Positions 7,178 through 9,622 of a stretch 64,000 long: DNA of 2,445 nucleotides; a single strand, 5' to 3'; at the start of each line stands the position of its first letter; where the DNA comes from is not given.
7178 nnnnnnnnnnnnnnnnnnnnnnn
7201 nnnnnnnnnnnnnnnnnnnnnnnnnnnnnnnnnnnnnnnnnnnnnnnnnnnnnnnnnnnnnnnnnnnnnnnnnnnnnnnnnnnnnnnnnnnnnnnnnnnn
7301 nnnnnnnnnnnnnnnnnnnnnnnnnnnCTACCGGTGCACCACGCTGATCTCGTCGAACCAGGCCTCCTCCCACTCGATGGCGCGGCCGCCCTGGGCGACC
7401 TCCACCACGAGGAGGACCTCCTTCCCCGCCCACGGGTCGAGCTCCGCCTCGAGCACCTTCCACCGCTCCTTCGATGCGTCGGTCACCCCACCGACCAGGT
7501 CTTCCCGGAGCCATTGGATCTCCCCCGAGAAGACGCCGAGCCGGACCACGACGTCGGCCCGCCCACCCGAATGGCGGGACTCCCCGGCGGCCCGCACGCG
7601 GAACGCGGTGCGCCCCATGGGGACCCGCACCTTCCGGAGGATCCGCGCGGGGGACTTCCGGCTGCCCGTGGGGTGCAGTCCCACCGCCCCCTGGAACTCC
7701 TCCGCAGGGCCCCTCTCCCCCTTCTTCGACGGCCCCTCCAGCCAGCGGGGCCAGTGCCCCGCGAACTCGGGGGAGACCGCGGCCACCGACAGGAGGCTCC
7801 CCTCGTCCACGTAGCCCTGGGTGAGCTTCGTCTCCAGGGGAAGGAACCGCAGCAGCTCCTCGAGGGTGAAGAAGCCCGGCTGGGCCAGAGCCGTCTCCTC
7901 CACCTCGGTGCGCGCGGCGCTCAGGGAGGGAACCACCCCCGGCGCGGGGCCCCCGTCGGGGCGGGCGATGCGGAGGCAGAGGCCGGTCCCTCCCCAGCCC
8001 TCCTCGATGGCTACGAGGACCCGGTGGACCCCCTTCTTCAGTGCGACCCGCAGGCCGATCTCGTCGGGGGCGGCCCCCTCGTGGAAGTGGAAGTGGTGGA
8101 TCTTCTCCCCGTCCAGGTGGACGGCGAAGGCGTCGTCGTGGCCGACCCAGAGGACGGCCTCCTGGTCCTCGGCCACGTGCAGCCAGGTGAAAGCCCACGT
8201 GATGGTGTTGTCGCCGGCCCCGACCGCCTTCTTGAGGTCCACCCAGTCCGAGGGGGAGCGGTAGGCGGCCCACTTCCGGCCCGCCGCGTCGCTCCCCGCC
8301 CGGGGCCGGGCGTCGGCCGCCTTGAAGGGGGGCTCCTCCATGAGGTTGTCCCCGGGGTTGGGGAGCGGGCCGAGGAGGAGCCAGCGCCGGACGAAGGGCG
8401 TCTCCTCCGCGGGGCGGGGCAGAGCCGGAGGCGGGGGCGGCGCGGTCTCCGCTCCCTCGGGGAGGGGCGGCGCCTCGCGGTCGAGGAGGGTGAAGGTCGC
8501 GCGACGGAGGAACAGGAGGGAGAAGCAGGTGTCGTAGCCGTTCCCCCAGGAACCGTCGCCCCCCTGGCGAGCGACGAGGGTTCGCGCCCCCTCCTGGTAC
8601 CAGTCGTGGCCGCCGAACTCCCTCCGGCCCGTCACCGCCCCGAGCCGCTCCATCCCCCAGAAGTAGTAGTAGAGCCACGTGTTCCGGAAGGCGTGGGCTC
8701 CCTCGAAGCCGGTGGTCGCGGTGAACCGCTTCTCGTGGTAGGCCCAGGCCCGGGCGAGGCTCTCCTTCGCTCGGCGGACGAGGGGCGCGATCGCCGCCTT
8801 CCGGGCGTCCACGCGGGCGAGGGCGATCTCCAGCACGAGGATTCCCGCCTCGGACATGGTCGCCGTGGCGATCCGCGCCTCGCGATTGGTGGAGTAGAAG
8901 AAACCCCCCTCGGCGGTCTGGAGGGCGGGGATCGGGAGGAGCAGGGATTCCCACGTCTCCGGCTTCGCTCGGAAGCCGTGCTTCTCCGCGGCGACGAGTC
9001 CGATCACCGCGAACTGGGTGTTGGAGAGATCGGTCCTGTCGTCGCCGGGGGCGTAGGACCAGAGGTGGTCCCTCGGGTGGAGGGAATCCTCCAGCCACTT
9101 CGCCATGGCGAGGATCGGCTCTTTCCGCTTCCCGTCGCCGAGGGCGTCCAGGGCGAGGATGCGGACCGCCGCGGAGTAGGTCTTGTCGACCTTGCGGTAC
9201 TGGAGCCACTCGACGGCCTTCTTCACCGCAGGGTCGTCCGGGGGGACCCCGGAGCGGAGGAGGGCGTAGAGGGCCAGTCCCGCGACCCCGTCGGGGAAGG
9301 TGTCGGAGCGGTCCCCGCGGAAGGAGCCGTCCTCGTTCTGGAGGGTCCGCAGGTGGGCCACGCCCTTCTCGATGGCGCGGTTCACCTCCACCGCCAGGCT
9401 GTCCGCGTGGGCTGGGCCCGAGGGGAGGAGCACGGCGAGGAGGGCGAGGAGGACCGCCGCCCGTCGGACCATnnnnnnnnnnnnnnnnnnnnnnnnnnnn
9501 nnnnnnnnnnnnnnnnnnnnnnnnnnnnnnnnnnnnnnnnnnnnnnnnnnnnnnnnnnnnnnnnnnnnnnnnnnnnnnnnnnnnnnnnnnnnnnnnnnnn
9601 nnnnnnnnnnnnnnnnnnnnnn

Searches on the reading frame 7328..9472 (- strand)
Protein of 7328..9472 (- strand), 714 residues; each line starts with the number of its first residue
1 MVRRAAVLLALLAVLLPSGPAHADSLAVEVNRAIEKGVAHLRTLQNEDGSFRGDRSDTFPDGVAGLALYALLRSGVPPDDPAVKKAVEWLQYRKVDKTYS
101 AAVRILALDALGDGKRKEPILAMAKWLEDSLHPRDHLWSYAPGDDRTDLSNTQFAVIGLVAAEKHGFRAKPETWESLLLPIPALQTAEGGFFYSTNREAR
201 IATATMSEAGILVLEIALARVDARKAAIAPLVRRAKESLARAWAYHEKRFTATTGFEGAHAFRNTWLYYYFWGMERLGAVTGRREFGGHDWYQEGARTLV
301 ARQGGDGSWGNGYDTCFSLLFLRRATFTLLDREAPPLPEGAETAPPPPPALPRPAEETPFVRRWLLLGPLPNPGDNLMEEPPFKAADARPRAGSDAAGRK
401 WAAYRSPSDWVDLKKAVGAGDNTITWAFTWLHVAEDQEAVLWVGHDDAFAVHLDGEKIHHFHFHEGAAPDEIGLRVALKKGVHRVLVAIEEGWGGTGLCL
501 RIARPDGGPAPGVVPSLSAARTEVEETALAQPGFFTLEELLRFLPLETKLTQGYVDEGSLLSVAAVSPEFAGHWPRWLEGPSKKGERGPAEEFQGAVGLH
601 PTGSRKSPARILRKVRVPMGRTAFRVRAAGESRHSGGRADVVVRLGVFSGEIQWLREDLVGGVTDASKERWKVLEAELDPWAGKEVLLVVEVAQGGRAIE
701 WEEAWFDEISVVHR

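Call 23: search_protein_families(library=pfam, proteins=[window:7328-9472:-], max_evalue=0.001)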
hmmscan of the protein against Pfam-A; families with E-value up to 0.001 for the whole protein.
window:7328-9472:- (714 aa): 1 family
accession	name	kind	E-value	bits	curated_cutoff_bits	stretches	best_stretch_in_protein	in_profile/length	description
PF13243.12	SQHop_cyclase_C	-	0.00023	20.7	26.1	0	65-102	8-45/319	Squalene-hopene cyclase C-terminal domain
